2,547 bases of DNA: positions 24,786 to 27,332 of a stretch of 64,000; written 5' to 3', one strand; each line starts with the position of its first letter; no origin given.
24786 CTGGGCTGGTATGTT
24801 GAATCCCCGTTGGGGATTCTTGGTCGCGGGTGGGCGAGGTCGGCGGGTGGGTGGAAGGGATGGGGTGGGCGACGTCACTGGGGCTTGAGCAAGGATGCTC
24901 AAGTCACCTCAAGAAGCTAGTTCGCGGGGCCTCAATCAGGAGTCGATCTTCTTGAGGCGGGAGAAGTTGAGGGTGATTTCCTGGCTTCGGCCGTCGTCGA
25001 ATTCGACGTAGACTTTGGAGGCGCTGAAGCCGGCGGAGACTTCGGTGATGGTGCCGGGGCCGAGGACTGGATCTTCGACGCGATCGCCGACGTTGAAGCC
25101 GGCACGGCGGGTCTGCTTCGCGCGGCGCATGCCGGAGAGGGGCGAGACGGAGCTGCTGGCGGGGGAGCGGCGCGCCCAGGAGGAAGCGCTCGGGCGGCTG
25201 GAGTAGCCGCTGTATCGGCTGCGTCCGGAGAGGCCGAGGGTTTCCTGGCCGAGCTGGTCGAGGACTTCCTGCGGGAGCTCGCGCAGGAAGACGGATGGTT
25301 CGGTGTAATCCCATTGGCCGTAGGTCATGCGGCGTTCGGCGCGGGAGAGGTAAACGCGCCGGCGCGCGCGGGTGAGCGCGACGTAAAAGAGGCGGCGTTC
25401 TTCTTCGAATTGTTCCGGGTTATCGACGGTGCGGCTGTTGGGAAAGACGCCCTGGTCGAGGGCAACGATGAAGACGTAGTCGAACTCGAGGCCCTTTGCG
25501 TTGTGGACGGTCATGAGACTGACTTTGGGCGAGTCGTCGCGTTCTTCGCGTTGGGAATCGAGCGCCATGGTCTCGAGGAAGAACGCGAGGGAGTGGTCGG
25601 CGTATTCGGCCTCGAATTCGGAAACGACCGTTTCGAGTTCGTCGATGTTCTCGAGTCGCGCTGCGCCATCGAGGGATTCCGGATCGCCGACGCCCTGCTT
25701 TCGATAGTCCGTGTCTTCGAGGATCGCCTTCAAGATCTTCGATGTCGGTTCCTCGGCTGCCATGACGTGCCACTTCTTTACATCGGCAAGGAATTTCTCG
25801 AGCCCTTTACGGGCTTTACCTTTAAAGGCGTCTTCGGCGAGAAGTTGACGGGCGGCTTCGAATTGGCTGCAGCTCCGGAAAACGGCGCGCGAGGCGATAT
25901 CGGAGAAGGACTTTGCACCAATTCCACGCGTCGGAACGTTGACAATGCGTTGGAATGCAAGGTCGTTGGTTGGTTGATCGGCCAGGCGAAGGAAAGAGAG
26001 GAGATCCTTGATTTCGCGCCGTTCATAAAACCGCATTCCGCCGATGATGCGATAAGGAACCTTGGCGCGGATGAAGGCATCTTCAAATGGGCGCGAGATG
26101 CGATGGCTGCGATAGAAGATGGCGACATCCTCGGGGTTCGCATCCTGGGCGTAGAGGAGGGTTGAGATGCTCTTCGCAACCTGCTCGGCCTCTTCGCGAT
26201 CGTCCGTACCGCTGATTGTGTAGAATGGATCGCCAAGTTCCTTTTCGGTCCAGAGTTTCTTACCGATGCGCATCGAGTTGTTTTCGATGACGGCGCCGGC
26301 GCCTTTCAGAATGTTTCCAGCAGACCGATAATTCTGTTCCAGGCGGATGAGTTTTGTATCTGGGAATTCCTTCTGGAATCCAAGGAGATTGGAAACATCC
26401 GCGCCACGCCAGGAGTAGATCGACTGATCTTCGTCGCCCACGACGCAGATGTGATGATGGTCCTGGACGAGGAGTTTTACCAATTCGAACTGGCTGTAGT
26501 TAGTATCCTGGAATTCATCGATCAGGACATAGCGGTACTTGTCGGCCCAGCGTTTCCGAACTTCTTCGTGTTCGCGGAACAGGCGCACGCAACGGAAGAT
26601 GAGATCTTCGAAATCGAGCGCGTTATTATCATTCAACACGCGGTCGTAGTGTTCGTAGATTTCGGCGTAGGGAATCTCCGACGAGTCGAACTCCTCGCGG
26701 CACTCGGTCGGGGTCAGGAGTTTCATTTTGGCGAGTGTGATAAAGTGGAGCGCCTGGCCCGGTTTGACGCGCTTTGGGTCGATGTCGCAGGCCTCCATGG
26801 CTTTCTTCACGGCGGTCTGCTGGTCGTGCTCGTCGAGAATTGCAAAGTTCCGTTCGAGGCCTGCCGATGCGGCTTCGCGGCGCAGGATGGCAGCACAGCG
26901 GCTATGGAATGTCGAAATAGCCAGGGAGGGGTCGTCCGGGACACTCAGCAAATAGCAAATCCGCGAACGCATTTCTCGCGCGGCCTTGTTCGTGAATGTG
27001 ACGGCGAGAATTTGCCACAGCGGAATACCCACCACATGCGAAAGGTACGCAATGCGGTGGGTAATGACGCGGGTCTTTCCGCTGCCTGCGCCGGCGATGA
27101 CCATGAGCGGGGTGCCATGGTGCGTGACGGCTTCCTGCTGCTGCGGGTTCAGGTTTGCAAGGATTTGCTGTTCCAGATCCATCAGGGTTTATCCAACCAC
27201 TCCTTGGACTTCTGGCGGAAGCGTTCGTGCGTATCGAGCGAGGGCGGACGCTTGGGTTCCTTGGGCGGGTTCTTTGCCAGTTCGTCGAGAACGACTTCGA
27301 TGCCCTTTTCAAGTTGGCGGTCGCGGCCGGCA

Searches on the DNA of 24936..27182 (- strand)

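Call 45: search_rna_families(sources=[L010, L013, L015, L016, L017], threshold=gathering)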
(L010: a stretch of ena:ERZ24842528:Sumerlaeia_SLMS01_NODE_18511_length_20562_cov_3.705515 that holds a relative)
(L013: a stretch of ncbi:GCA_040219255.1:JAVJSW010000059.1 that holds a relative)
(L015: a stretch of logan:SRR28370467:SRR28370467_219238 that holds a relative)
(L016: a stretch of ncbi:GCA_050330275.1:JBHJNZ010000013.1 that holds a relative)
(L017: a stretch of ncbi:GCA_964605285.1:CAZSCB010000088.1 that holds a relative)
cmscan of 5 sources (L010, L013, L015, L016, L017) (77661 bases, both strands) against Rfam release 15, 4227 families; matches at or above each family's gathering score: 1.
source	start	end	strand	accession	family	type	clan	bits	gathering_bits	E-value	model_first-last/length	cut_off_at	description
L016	11413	11514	-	RF00059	TPP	Cis-reg; riboswitch;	-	72.9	54.3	2.4e-12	1-105/105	no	TPP riboswitch aptamer (THI element)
